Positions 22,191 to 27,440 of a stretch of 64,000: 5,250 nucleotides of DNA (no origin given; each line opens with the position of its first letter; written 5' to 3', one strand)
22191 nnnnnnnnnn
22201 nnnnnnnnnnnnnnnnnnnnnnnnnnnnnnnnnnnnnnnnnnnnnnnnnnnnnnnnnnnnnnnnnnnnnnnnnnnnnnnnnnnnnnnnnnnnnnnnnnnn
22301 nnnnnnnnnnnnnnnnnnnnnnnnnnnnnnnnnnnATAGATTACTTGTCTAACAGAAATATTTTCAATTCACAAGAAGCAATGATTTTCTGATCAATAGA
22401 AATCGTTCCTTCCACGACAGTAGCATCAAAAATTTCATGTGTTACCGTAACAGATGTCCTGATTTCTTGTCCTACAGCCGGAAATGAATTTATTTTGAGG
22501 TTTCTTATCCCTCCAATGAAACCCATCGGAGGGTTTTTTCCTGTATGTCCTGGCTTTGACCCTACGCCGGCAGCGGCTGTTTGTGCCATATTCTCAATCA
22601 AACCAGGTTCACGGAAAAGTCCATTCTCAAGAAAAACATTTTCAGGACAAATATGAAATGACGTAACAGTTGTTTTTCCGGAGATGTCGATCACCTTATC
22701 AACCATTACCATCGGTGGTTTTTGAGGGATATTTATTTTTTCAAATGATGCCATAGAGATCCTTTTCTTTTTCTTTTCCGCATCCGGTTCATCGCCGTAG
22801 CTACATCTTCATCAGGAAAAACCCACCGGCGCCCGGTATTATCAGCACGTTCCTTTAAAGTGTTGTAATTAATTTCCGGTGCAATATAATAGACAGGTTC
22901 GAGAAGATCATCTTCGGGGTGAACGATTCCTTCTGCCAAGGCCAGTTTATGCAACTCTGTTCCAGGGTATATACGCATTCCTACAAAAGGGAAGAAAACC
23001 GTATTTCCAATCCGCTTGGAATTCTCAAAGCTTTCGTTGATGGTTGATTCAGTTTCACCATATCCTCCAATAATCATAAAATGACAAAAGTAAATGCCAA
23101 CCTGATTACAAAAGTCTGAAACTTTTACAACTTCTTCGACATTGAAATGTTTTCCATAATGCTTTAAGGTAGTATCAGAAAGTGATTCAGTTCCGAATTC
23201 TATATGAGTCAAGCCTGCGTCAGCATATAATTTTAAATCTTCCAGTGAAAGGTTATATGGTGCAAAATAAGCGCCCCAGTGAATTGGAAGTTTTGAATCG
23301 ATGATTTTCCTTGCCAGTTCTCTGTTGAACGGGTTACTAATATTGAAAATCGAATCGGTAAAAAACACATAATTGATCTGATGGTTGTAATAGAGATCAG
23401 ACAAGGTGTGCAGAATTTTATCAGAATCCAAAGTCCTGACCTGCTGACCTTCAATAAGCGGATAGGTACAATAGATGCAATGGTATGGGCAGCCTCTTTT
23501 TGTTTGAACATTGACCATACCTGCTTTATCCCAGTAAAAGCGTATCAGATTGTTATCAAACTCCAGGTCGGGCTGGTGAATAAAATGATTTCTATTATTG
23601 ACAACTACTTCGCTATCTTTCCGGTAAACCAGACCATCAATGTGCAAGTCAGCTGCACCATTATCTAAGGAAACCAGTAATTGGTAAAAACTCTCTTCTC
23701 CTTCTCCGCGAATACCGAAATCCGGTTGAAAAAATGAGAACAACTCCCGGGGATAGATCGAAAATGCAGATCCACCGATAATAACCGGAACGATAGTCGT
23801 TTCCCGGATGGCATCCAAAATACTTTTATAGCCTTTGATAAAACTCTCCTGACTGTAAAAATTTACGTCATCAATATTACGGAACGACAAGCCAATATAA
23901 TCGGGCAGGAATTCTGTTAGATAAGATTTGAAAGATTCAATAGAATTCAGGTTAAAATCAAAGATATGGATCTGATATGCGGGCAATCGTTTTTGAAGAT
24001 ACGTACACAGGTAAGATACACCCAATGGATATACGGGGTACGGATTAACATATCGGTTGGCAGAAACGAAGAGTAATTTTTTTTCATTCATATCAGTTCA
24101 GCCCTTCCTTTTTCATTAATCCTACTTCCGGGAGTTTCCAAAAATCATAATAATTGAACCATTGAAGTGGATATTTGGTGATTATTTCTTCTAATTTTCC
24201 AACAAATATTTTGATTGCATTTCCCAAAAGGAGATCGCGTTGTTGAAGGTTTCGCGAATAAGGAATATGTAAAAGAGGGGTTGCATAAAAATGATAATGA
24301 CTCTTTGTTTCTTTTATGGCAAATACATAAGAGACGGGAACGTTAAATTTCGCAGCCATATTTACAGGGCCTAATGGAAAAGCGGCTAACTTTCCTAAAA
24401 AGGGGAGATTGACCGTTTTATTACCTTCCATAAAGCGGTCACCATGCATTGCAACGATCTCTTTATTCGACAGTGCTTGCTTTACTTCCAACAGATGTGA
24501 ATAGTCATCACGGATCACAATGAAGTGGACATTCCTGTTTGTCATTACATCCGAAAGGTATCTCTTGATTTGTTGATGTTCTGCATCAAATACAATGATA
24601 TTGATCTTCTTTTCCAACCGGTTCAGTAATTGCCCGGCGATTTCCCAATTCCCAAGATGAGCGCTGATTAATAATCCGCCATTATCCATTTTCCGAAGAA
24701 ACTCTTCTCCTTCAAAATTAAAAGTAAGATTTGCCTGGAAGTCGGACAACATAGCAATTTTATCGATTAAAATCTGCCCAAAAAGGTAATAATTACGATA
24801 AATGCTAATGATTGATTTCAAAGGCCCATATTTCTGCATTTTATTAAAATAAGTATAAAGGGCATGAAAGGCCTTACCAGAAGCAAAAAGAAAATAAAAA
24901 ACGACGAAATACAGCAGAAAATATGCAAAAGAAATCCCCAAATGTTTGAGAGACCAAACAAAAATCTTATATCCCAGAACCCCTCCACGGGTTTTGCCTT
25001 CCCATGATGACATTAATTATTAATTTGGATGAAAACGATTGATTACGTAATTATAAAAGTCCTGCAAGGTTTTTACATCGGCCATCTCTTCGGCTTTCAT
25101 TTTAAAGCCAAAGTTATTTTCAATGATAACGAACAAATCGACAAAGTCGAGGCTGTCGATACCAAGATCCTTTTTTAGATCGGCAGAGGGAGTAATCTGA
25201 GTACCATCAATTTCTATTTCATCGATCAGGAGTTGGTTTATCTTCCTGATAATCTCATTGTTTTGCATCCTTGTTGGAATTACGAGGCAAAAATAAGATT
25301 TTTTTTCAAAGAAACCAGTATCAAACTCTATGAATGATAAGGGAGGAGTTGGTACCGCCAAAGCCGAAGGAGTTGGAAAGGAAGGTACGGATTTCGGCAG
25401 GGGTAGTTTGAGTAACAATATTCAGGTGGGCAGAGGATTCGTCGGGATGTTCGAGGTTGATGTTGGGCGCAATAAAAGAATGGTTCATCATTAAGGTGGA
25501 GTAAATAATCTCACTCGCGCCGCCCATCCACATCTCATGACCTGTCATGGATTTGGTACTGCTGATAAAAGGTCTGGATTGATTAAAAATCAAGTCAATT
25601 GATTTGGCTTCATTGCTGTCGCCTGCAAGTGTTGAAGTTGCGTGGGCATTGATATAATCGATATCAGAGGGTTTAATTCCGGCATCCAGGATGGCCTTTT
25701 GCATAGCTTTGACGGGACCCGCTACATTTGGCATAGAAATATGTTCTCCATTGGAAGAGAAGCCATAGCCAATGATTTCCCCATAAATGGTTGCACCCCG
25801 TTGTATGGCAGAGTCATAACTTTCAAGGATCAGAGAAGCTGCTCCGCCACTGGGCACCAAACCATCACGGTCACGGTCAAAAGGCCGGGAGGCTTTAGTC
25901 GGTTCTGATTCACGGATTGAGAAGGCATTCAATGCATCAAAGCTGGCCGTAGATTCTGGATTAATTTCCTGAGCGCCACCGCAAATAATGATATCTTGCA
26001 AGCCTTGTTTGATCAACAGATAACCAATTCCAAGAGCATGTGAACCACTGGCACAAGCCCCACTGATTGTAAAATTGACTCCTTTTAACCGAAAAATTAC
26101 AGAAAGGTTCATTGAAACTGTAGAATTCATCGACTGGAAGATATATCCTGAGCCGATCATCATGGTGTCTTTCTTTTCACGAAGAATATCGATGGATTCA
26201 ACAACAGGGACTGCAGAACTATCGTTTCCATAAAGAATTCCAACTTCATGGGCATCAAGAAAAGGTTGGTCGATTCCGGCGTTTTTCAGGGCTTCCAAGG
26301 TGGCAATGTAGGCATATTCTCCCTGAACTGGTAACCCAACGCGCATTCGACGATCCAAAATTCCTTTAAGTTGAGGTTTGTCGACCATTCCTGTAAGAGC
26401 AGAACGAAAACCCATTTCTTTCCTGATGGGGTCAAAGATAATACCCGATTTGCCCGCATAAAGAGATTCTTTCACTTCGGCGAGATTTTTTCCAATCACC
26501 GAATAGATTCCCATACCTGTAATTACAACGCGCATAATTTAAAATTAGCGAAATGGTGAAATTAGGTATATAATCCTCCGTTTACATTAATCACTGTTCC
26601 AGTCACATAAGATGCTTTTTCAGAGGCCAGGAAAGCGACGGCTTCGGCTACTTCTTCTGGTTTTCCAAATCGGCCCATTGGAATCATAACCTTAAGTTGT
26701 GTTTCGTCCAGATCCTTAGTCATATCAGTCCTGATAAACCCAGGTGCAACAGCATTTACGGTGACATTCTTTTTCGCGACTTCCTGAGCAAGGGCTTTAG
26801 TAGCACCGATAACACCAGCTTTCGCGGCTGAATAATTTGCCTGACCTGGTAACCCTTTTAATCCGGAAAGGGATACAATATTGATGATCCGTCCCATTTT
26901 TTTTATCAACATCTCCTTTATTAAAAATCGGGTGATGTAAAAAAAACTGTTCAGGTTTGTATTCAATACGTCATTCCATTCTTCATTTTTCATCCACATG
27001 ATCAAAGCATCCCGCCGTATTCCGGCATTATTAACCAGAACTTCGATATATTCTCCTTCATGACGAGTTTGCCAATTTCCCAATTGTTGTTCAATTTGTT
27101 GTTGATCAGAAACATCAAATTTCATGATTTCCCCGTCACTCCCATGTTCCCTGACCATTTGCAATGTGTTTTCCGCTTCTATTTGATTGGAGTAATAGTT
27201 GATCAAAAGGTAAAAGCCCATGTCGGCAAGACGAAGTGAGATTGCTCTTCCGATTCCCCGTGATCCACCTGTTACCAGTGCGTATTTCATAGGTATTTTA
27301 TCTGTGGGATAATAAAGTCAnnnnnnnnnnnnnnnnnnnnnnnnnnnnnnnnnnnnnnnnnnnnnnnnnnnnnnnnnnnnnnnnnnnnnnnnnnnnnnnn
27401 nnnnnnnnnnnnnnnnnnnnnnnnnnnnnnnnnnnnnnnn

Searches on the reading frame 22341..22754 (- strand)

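Call 59: search_protein_families(library=ncbifam, proteins=[window:22341-22754:-], max_evalue=0.000001)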
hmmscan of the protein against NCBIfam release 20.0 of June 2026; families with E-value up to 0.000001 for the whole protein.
window:22341-22754:- (137 aa): 2 families
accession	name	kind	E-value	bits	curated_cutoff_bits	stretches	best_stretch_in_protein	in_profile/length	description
NF000582.1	PRK00006.1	equivalog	1.1e-09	38.3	113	1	9-132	9-135/137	3-hydroxyacyl-ACP dehydratase FabZ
TIGR01750.1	fabZ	equivalog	5.3e-08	32.8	155.15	1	9-132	10-139/141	3-hydroxyacyl-ACP dehydratase FabZ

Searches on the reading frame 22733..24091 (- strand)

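Call 8: search_protein_families(library=pfam, proteins=[window:22733-24091:-], max_evalue=0.001)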
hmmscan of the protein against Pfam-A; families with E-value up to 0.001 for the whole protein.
window:22733-24091:- (452 aa): 2 families
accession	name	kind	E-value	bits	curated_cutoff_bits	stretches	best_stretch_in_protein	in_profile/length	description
PF04055.27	Radical_SAM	-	7e-17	62.5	29.5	1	198-355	4-163/166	Radical SAM superfamily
PF02310.24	B12-binding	-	1.3e-08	35.1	32.1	1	18-138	10-120/121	B12 binding domain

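Call 35: search_protein_families(library=ncbifam, proteins=[window:22733-24091:-], max_evalue=0.00001)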
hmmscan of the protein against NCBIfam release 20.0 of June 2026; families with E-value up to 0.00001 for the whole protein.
window:22733-24091:- (452 aa): 17 families
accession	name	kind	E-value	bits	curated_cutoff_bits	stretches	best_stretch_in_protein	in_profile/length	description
TIGR04072.2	rSAM_ladder_B12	equivalog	1.9e-122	409.1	360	1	5-450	1-441/443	lipid biosynthesis B12-binding/radical SAM protein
TIGR04385.1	B12_rSAM_cofa1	equivalog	5.1e-59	200.6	450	1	20-405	18-414/438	B12 lower ligand biosynthesis radical SAM protein BzaD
TIGR04428.1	B12_rSAM_trp_MT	equivalog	1.3e-33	116.3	500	2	16-164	6-159/558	tryptophan 2-C-methyltransferase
NF045585.1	rSAM_slr0320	equivalog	7.5e-30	103.9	775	1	93-410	131-463/511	photosystem II high light acclimation radical SAM protein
TIGR04479.1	bcpD_PhpK_rSAM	subfamily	1.8e-27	95.9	600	1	18-356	68-404/504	PhpK family radical SAM P-methyltransferase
TIGR03471.1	HpnJ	equivalog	1.6e-25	89.9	577.6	1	171-412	178-416/472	hopanoid biosynthesis associated radical SAM protein HpnJ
TIGR04013.1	B12_SAM_MJ_1487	hypoth_equivalog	2.7e-19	69.3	251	1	75-235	45-194/382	TIGR04013 family B12-binding domain/radical SAM domain-containing protein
TIGR02026.1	BchE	equivalog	7.9e-19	67.9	481.35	1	120-355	113-359/497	magnesium-protoporphyrin IX monomethyl ester anaerobic oxidative cyclase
NF033070.1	rSAM_AprD4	equivalog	2.8e-18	66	500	1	190-395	194-401/456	AprD4 family radical SAM diol-dehydratase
NF038361.1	rSAM_Sden_1168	equivalog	2.8e-18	65.8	575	1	51-394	129-483/560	Sden_1168 family B12-binding radical SAM P-methyltransferase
TIGR04014.1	B12_SAM_MJ_0865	equivalog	2.4e-17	62.8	360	1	89-385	58-359/434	methyl-coenzyme M reductase glutamine C-methyltransferase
TIGR03975.1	rSAM_ocin_1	subfamily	2.5e-16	59.3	281.85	1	117-350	175-419/606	RiPP maturation radical SAM C-methyltransferase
TIGR04295.1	B12_rSAM_oligo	hypoth_equivalog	2.9e-16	59.2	400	1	88-314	90-314/422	TIGR04295 family B12-binding domain-containing radical SAM protein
TIGR04367.1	HpnR_B12_rSAM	equivalog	9.5e-13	47.5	650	1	22-341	22-333/490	hopanoid C-3 methylase HpnR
NF033712.0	B12_rSAM_KedN5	subfamily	5.1e-12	44.8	700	1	47-264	47-265/624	KedN5 family methylcobalamin-dependent radical SAM C-methyltransferase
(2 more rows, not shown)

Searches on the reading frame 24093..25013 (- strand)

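Call 8: search_protein_families(library=pfam, proteins=[window:24093-25013:-], max_evalue=0.001)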
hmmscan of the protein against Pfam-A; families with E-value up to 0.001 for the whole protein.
window:24093-25013:- (306 aa): 1 family
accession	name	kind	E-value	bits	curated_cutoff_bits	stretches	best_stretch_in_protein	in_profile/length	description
PF03279.18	Lip_A_acyltrans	-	5.3e-12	46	22.3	1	17-287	21-288/295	Bacterial lipid A biosynthesis acyltransferase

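Call 35: search_protein_families(library=ncbifam, proteins=[window:24093-25013:-], max_evalue=0.00001)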
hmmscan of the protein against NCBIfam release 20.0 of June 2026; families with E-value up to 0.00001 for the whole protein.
window:24093-25013:- (306 aa): 5 families
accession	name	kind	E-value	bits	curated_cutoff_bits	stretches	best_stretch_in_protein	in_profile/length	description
NF006270.0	PRK08419.1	equivalog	3.5e-13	49.5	248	1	67-290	67-286/298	lipid A biosynthesis lauroyl acyltransferase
NF005150.0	PRK06628.1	equivalog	4.5e-10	39.4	350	1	89-293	91-289/290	lipid A biosynthesis lauroyl acyltransferase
NF005919.0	PRK07920.1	equivalog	9.9e-07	28.1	209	1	91-285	96-286/311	phosphatidylinositol mannoside acyltransferase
NF005120.0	PRK06553.1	equivalog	2e-06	27.3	273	1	106-293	127-307/308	lipid A biosynthesis lauroyl acyltransferase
NF006487.0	PRK08905.1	equivalog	2.5e-06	26.8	281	1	106-296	97-277/290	lysophospholipid acyltransferase family protein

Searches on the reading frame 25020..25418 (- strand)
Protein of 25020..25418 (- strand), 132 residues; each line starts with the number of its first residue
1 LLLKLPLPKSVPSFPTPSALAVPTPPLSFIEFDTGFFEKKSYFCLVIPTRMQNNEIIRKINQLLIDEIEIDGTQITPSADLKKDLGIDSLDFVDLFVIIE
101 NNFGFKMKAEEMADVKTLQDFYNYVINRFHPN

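Call 59: search_protein_families(library=ncbifam, proteins=[window:25020-25418:-], max_evalue=0.000001)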
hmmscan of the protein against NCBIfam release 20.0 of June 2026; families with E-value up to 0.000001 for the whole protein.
window:25020-25418:- (132 aa): 14 families
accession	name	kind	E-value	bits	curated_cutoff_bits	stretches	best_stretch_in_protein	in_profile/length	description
NF002148.0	PRK00982.1-2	subfamily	4.2e-17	61.8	71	1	53-127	2-76/79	acyl carrier protein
NF003757.0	PRK05350.1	equivalog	2.5e-16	59.6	65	1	51-125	2-76/83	acyl carrier protein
NF002150.0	PRK00982.1-4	subfamily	1.9e-15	56.8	66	1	51-127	1-77/80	acyl carrier protein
TIGR00517.1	acyl_carrier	equivalog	1.8e-14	53.4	70.45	1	54-127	2-75/77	acyl carrier protein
NF009104.0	PRK12449.1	equivalog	7.7e-12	45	70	1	51-129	1-79/80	acyl carrier protein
NF002147.0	PRK00982.1-1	equivalog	3e-11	43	84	1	51-127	3-79/83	acyl carrier protein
NF002151.0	PRK00982.1-5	equivalog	3.7e-11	43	92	1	55-125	3-73/78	acyl carrier protein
NF040636.1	AcpM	exception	1.1e-10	41.4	146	1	53-125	3-75/93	meromycolate extension acyl carrier protein AcpM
NF002149.0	PRK00982.1-3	equivalog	1.3e-10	41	106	1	55-127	3-75/78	acyl carrier protein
NF005079.0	PRK06508.1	equivalog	2.7e-09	37.3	83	1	58-112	6-60/93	acyl carrier protein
NF058660.1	cispen_ACP_AmcB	equivalog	3.6e-09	36.7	80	1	56-125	2-75/80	cispentacin biosynthesis acyl carrier protein AmcB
NF004533.0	PRK05883.1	equivalog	1.1e-08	34.8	72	1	52-121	20-89/100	acyl carrier protein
NF006031.0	PRK08172.1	equivalog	4.7e-08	33.6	76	1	55-125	4-74/82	acyl carrier protein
NF006617.0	PRK09184.1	subfamily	5.3e-07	29.6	70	1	49-116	7-78/96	phosphopantetheine-binding protein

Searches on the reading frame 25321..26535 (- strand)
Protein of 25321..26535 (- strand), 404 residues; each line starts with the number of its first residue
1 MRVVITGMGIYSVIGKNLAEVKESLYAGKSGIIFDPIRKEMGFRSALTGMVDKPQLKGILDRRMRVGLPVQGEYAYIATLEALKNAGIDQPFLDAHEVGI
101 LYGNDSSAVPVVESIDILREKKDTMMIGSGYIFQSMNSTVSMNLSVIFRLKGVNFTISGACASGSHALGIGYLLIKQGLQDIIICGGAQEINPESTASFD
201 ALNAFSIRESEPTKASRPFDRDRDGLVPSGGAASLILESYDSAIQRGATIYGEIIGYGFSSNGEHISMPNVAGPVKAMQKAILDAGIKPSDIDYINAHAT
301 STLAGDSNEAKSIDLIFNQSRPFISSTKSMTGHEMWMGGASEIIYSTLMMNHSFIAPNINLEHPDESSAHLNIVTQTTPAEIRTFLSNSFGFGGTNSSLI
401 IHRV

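Call 8: search_protein_families(library=pfam, proteins=[window:25321-26535:-], max_evalue=0.001)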
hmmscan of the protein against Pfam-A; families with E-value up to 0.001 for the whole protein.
window:25321-26535:- (404 aa): 2 families
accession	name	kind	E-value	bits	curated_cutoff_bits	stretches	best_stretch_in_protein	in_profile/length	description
PF00109.32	ketoacyl-synt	-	6.1e-33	114.9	20.8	1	2-242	3-251/252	Beta-ketoacyl synthase, N-terminal domain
PF02801.28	Ketoacyl-synt_C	-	1.3e-28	99.9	20.8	1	251-362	1-119/119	Beta-ketoacyl synthase, C-terminal domain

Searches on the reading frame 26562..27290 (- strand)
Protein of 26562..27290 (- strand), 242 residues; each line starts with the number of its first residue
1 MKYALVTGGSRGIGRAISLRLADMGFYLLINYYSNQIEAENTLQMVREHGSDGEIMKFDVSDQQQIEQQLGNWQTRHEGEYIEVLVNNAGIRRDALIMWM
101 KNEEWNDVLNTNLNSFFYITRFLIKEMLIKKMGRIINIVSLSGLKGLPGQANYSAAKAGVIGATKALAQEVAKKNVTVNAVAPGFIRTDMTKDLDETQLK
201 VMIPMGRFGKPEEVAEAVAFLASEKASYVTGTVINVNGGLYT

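Call 8: search_protein_families(library=pfam, proteins=[window:26562-27290:-], max_evalue=0.001)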
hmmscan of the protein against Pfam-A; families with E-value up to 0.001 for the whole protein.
window:26562-27290:- (242 aa): 4 families
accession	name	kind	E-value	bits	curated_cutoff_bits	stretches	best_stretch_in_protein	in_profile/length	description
PF13561.12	adh_short_C2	-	1.5e-58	198.6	27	1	11-240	6-235/236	Enoyl-(Acyl carrier protein) reductase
PF00106.31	adh_short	-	2e-54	184.5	26.6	1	2-198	1-194/195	short chain dehydrogenase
PF08659.16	KR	-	1.1e-17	65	22.6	1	5-180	4-172/180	KR domain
PF23441.1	SDR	-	6.8e-05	22.8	27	1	144-241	154-256/258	SDR-like rossmann domain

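Call 59: search_protein_families(library=ncbifam, proteins=[window:26562-27290:-], max_evalue=0.000001)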
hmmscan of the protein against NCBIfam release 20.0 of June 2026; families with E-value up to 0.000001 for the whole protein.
window:26562-27290:- (242 aa): 227 families (the best 25 are shown)
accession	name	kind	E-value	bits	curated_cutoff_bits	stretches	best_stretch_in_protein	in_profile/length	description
NF053542.1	FlxB_rubin_SDR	equivalog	1.3e-122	408.1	340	1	2-240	1-239/239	flexirubin biosynthesis SDR family reductase FlxB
TIGR01830.1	3oxo_ACP_reduc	equivalog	4.6e-89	298.2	297.75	1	4-241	1-239/239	3-oxoacyl-[acyl-carrier-protein] reductase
NF004197.0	PRK05653.1-1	equivalog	5.9e-86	288.1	332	1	2-241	8-247/249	3-oxoacyl-ACP reductase FabG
NF004200.0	PRK05653.1-5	equivalog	9.2e-85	284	273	1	2-240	3-241/242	3-oxoacyl-ACP reductase FabG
TIGR01829.1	AcAcCoA_reduct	subfamily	1.5e-80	270.4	302.1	1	3-241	2-241/242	acetoacetyl-CoA reductase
NF009466.0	PRK12826.1-2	subfamily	6.2e-79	265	222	1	3-241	5-245/248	3-oxoacyl-ACP reductase FabG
NF009464.0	PRK12824.1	subfamily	1.8e-77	260.4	269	1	2-241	3-243/245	3-oxoacyl-ACP reductase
NF004199.0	PRK05653.1-4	equivalog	2.5e-77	259.8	301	1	2-241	6-246/247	3-oxoacyl-ACP reductase FabG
NF004198.0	PRK05653.1-3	equivalog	8.6e-73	244.8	296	1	2-241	8-247/248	3-oxoacyl-ACP reductase FabG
TIGR01831.1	fabG_rel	equivalog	9.3e-72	241.2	338.85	1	5-240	2-238/239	3-ketoacyl-ACP reductase FabG2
NF009547.0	PRK12936.1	subfamily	7.3e-64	215.7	436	1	3-240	8-242/245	3-ketoacyl-(acyl-carrier-protein) reductase NodG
NF047420.2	EF_P_mod_YmfI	equivalog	2.5e-63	214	238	1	4-241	2-236/236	elongation factor P 5-aminopentanone reductase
NF040605.2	mycolic_FabG1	exception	1.1e-60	205.4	420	1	4-240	4-229/233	3-oxoacyl-ACP reductase FabG1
NF009546.0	PRK12935.1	equivalog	6.3e-59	199.5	418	1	2-241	7-246/247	acetoacetyl-CoA reductase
NF006110.0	PRK08261.1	equivalog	9.5e-59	199.4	410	1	2-238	215-448/454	3-oxoacyl-ACP reductase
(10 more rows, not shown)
